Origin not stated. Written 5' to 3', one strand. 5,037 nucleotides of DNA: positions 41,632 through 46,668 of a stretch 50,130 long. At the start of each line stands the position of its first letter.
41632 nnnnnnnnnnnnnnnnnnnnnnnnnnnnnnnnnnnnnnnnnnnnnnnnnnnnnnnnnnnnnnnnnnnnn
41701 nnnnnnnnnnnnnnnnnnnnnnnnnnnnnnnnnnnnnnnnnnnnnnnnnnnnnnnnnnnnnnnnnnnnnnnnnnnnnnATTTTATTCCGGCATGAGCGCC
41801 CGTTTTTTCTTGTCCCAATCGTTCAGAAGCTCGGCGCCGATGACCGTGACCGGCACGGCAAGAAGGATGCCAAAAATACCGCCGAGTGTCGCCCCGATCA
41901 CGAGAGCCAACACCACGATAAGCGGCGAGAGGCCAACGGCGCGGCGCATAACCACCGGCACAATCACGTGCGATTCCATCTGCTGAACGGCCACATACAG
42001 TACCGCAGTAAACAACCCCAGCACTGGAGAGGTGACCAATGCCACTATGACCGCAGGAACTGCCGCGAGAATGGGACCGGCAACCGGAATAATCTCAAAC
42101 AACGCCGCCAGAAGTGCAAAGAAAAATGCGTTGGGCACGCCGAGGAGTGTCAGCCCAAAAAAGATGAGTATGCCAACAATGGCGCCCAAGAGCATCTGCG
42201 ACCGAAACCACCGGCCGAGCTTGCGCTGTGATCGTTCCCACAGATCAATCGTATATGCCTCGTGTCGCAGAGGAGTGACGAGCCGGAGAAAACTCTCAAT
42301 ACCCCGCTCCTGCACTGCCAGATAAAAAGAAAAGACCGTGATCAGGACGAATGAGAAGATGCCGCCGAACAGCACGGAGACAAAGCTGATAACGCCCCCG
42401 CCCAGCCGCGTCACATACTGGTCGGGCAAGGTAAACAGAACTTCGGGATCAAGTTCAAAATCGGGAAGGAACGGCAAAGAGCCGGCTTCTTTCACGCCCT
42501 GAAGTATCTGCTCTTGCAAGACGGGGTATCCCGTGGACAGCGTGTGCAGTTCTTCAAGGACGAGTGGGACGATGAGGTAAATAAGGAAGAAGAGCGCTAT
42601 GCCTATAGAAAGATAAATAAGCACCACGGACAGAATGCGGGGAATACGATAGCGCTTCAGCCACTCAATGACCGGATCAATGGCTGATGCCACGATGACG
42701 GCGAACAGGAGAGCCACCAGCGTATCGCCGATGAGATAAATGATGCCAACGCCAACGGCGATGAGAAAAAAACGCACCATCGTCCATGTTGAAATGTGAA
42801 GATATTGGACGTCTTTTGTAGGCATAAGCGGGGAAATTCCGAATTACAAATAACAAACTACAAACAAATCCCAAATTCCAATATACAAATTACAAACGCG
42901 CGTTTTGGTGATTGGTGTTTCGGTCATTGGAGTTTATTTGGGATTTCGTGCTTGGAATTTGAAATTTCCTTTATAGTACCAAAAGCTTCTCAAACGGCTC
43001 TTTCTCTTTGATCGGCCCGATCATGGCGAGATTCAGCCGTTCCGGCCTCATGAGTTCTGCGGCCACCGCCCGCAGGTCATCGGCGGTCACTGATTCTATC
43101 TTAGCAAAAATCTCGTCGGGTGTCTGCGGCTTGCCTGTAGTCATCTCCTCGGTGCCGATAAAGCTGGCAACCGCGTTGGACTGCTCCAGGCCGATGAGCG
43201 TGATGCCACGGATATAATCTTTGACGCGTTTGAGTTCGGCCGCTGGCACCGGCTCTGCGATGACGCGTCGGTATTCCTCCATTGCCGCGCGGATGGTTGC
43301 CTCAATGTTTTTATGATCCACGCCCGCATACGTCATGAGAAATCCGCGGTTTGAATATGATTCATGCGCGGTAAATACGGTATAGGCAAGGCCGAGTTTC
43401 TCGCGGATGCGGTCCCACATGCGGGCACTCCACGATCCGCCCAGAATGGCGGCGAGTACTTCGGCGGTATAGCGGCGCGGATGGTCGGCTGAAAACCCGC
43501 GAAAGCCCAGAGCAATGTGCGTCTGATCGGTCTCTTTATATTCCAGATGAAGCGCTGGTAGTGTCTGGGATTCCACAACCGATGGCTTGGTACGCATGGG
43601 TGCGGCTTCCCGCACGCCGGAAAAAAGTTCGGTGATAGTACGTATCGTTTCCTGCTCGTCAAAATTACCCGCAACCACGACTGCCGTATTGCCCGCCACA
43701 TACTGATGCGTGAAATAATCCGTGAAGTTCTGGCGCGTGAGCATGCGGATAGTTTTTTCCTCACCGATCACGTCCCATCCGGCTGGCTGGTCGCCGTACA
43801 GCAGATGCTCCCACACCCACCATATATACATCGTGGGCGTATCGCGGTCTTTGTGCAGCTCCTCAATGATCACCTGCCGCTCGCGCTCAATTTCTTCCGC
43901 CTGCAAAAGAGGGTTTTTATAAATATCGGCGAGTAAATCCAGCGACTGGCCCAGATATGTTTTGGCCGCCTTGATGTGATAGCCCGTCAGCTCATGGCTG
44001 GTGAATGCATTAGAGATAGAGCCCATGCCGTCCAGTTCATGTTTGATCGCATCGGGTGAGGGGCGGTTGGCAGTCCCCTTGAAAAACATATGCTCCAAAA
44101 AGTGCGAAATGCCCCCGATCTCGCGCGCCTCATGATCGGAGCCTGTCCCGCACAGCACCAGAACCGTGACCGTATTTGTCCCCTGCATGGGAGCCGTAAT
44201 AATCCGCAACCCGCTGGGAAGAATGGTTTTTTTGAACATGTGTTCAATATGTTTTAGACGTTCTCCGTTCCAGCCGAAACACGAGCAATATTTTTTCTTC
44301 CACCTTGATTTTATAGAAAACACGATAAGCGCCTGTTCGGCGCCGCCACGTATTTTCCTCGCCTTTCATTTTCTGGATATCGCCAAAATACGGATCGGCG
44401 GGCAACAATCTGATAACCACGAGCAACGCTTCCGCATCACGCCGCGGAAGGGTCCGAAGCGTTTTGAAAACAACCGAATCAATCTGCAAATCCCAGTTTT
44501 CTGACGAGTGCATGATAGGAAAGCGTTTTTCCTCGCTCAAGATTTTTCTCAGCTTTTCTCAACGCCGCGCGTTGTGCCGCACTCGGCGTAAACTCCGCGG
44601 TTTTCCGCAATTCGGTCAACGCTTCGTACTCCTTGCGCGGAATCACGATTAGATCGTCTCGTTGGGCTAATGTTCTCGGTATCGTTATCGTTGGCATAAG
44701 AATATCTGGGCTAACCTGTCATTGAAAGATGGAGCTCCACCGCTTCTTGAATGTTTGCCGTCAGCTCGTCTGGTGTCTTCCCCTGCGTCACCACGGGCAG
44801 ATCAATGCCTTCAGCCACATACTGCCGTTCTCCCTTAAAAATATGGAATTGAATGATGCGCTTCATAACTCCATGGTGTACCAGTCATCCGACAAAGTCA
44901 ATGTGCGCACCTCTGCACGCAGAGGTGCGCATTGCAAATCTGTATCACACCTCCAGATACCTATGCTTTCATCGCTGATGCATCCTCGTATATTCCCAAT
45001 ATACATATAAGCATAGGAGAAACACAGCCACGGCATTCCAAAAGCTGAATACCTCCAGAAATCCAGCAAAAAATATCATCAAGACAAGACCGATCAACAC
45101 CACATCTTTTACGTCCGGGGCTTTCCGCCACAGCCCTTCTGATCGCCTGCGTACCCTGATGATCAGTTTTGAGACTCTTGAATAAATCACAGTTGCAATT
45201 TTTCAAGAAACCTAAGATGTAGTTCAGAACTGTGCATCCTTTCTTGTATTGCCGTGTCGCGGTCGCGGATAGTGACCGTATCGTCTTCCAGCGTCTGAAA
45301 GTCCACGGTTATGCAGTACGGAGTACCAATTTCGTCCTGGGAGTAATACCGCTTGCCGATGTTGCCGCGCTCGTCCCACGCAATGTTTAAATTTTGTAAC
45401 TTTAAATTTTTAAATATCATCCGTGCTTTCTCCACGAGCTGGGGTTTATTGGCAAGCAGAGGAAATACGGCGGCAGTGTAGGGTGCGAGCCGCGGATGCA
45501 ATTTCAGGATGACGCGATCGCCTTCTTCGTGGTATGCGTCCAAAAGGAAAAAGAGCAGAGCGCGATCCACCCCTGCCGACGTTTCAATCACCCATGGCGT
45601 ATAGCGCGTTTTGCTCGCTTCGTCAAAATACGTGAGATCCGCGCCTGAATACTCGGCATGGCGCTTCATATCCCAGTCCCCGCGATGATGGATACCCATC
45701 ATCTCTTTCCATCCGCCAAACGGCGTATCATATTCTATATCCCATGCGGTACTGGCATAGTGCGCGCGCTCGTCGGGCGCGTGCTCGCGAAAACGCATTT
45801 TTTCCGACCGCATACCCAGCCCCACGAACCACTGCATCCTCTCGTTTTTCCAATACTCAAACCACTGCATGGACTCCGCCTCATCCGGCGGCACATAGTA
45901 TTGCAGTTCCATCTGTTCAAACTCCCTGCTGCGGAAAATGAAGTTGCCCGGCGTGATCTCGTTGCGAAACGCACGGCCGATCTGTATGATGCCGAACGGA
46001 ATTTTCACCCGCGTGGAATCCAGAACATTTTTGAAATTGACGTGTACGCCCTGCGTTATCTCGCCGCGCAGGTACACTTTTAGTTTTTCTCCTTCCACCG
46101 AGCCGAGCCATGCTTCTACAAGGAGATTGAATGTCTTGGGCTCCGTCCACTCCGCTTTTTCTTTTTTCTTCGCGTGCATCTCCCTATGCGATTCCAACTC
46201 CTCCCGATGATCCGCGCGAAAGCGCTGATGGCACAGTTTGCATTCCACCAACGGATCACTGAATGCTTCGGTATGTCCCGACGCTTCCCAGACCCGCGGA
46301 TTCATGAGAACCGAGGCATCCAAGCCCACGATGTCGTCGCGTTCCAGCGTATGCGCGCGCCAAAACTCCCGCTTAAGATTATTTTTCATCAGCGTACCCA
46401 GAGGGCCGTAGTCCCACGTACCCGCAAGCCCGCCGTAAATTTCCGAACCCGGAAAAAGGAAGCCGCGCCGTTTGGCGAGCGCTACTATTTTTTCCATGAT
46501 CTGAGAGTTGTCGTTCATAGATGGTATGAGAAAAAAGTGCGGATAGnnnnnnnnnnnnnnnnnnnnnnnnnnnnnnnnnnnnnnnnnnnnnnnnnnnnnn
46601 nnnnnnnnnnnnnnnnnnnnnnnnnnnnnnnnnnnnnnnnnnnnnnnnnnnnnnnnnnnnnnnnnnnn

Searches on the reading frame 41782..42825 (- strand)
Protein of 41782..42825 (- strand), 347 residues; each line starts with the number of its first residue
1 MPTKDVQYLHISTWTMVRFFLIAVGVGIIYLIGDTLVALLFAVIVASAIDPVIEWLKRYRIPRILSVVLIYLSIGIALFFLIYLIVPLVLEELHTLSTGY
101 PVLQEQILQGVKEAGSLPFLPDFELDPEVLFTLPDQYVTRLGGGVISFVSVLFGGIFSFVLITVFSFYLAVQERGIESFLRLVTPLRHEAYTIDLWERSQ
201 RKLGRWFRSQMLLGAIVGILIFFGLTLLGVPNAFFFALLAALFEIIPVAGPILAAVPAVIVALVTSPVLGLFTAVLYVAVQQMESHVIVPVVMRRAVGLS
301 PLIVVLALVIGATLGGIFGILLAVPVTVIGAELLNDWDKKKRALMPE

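Call 57: search_protein_families(library=pfam, proteins=[window:41782-42825:-], max_evalue=0.0001)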
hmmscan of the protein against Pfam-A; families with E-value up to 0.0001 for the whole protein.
window:41782-42825:- (347 aa): 1 family
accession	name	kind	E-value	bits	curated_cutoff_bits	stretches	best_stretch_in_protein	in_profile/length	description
PF01594.21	AI-2E_transport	-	2.7e-59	201.4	34.3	1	19-337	5-326/327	AI-2E family transporter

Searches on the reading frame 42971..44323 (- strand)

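Call 57: search_protein_families(library=pfam, proteins=[window:42971-44323:-], max_evalue=0.0001)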
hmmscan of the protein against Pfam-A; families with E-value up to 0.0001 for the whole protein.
window:42971-44323:- (450 aa): 2 families
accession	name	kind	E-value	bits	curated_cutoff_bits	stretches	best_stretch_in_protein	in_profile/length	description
PF05193.26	Peptidase_M16_C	-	1.2e-37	129.9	23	1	195-369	2-179/181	Peptidase M16 inactive domain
PF00675.25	Peptidase_M16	-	1.3e-31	109.9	22.3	1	43-158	4-118/149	Insulinase (Peptidase family M16)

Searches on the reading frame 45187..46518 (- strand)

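Call 57: search_protein_families(library=pfam, proteins=[window:45187-46518:-], max_evalue=0.0001)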
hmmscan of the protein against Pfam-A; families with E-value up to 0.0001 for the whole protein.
window:45187-46518:- (443 aa): 2 families
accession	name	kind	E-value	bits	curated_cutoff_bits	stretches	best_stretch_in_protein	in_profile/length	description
PF03129.25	HGTP_anticodon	-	5e-17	62.3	21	1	349-434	2-88/94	Anticodon binding domain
PF00587.30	tRNA-synt_2b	-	3.8e-08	34.1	29.3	1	147-323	10-174/179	tRNA synthetase class II core domain (G, H, P, S and T)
